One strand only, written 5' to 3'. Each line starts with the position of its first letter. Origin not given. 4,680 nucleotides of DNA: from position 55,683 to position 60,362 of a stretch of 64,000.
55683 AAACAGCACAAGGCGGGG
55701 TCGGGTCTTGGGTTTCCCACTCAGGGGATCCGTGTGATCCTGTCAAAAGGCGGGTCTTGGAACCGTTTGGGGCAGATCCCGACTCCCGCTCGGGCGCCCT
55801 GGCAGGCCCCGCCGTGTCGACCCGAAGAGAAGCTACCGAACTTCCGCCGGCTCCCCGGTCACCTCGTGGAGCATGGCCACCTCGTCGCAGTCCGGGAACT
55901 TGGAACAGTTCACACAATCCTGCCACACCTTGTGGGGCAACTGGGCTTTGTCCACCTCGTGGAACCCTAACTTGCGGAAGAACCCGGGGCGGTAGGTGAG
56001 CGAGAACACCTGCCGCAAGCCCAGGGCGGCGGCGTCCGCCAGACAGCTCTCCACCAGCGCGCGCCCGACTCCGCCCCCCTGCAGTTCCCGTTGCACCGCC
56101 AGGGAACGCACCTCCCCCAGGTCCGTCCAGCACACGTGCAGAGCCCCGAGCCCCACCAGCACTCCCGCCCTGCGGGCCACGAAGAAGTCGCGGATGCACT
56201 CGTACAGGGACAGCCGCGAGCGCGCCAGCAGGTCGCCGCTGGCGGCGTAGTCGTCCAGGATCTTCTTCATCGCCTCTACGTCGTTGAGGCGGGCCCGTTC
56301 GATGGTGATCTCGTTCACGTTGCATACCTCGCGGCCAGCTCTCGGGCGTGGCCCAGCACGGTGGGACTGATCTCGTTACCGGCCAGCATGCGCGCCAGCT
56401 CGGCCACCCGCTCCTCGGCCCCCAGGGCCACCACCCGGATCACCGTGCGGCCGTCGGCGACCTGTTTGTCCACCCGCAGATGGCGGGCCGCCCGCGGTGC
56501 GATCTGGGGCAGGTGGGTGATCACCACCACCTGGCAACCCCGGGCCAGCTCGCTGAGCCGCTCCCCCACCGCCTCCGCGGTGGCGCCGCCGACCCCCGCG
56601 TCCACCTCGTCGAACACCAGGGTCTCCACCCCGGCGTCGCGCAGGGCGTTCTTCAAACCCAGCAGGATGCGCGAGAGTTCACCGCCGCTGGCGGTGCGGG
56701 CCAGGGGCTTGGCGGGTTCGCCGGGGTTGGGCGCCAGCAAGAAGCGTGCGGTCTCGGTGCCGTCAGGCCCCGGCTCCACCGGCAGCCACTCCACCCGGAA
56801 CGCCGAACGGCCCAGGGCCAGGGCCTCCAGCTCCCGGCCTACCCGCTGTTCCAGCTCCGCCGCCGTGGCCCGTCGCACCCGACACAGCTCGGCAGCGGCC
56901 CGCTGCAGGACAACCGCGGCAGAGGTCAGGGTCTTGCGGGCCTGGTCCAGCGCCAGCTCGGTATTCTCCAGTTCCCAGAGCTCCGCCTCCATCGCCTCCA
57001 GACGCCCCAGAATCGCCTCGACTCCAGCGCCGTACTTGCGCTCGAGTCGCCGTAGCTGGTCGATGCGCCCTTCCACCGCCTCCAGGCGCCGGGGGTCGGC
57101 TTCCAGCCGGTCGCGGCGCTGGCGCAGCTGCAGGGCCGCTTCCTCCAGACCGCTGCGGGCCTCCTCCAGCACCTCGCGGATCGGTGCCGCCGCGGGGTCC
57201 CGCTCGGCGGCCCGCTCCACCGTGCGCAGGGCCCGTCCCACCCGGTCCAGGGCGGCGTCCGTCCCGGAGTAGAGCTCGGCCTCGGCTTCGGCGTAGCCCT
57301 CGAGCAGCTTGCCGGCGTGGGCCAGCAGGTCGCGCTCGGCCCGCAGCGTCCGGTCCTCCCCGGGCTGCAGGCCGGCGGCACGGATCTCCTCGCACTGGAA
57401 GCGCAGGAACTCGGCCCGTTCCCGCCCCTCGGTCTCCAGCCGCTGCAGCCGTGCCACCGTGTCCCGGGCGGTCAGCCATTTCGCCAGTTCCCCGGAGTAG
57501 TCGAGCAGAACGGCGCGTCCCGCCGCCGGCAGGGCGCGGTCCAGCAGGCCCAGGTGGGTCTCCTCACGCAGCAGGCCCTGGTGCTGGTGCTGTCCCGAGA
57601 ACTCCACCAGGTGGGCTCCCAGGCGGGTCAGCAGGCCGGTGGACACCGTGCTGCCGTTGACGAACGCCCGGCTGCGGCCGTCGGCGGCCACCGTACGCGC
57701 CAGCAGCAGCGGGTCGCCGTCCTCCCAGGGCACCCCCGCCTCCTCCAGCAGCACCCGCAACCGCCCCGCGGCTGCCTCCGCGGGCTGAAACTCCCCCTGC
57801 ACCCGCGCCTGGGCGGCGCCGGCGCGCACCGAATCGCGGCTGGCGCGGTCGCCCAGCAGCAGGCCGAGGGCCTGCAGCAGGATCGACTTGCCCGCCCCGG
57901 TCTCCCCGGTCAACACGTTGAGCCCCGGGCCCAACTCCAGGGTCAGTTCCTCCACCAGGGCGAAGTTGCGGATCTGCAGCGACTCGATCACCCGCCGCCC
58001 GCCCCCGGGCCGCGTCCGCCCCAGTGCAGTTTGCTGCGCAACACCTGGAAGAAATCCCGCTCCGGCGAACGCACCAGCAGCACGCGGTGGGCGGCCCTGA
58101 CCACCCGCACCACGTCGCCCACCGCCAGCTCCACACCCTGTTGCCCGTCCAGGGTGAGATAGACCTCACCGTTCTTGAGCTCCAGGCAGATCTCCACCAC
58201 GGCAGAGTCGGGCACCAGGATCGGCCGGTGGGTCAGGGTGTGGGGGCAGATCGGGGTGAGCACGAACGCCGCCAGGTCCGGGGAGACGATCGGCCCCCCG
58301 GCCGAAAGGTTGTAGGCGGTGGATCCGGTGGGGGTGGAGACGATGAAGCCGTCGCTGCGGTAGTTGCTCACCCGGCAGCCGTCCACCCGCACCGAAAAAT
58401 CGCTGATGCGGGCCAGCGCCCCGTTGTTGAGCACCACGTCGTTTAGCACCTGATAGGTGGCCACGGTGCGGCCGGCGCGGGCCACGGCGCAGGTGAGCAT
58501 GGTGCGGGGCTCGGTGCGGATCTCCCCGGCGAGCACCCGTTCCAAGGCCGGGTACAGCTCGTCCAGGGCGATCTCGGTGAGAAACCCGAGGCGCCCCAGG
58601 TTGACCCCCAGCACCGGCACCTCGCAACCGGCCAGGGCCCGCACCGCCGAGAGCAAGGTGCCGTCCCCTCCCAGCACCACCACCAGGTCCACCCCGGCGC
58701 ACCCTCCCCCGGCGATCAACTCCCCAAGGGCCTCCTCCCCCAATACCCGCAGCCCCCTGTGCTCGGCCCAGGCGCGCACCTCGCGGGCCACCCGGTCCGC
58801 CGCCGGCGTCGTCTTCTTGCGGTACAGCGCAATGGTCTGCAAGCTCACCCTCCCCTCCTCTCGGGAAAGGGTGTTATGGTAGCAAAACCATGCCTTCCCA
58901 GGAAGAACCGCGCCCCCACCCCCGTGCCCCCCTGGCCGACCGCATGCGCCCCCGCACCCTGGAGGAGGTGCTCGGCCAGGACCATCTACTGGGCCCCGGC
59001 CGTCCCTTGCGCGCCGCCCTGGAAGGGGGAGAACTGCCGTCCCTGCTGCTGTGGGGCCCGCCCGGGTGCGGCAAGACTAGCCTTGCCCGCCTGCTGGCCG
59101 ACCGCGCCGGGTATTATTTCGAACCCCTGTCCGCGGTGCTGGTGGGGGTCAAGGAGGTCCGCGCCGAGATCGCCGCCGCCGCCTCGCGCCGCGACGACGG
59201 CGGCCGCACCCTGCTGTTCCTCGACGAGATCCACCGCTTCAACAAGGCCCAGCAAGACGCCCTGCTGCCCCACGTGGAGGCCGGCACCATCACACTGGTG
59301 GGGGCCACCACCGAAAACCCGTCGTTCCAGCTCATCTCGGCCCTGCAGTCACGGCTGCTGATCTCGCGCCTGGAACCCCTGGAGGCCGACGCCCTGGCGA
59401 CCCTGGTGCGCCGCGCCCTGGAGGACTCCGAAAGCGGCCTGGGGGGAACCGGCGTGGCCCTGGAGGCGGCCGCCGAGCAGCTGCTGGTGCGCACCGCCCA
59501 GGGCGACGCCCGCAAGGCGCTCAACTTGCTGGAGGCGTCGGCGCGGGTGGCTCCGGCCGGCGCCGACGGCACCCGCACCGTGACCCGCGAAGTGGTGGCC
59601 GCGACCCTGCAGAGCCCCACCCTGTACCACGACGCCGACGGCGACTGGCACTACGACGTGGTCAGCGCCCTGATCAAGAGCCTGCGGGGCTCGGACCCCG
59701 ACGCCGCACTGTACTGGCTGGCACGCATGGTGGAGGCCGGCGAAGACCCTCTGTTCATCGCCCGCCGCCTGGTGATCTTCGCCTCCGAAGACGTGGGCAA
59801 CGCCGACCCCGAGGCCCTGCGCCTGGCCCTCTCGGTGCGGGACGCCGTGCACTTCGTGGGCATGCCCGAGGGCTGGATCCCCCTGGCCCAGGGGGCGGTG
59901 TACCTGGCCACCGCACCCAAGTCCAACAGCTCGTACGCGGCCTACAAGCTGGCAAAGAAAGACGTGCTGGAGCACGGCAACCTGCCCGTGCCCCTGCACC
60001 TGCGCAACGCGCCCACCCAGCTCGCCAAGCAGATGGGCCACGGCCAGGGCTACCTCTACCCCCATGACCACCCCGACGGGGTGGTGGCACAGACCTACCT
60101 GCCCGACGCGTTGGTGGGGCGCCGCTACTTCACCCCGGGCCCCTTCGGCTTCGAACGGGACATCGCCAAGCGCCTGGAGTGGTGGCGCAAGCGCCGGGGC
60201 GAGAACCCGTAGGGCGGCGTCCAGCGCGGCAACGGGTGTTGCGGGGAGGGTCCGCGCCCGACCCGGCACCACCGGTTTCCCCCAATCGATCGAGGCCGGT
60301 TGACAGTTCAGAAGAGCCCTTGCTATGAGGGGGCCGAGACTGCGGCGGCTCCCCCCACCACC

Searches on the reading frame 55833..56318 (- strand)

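Call 31: search_protein_families(library=pfam, proteins=[window:55833-56318:-], max_evalue=0.000001)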
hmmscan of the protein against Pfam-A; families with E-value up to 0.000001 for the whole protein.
window:55833-56318:- (161 aa): 3 families
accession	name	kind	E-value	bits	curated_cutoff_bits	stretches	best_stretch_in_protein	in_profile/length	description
PF13508.13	Acetyltransf_7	-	8.9e-11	42.5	27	1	44-121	4-84/84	Acetyltransferase (GNAT) domain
PF00583.31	Acetyltransf_1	-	1.2e-10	42.1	20.7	1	43-119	33-116/116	Acetyltransferase (GNAT) family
PF13673.13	Acetyltransf_10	-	3.2e-08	34.1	23.6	1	45-126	33-114/128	Acetyltransferase (GNAT) domain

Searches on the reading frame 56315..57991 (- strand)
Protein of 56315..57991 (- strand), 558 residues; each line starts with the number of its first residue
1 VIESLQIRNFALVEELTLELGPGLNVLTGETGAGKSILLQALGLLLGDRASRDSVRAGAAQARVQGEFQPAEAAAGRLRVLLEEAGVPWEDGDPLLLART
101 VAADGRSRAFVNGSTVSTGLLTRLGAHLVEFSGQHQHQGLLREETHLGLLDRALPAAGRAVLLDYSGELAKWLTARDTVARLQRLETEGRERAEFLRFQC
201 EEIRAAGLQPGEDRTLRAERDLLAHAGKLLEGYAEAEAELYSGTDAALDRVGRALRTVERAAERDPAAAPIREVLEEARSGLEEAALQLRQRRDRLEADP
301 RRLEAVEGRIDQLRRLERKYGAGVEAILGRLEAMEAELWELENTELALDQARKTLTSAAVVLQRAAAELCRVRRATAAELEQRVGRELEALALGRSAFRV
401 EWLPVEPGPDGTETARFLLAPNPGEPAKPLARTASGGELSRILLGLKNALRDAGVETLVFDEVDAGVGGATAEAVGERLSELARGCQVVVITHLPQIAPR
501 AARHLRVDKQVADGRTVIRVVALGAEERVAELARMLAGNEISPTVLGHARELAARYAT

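Call 31: search_protein_families(library=pfam, proteins=[window:56315-57991:-], max_evalue=0.000001)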
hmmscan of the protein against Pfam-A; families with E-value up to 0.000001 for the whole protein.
window:56315-57991:- (558 aa): 3 families
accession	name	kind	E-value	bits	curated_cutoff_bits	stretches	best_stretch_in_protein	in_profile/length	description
PF02463.25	SMC_N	-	2.6e-16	60.2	40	1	1-509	1-213/220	RecF/RecN/SMC N terminal domain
PF13476.12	AAA_23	-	3.1e-12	48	27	1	4-61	1-58/201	AAA domain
PF13304.12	AAA_21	-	7.2e-08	33.3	27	0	24-51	1-26/304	AAA domain, putative AbiEii toxin, Type IV TA system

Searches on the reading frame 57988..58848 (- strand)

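Call 31: search_protein_families(library=pfam, proteins=[window:57988-58848:-], max_evalue=0.000001)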
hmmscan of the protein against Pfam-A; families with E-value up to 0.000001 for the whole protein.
window:57988-58848:- (286 aa): 2 families
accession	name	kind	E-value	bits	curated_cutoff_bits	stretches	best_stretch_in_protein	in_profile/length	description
PF20143.4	NAD_kinase_C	-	4.7e-36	123.8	23.7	1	135-260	1-125/126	ATP-NAD kinase C-terminal domain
PF01513.26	NAD_kinase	-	3e-19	70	25.5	1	52-110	72-130/130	ATP-NAD kinase N-terminal domain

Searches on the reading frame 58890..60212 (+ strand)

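Call 31: search_protein_families(library=pfam, proteins=[window:58890-60212:+], max_evalue=0.000001)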
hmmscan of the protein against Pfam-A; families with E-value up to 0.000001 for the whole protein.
window:58890-60212:+ (440 aa): 4 families
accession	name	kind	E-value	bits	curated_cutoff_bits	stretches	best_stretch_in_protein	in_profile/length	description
PF12002.13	MgsA_C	-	4.4e-70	235.3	27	1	267-432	1-166/167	MgsA AAA+ ATPase C terminal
PF16193.11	AAA_assoc_2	-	1.2e-21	77.2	34.3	1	188-266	4-81/81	AAA C-terminal domain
PF00004.35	AAA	-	1.6e-14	54.9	21.2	1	52-156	1-123/131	ATPase family associated with various cellular activities (AAA)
PF05496.18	RuvB_N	-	2e-11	44.3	27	1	19-137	1-116/159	Holliday junction DNA helicase RuvB P-loop domain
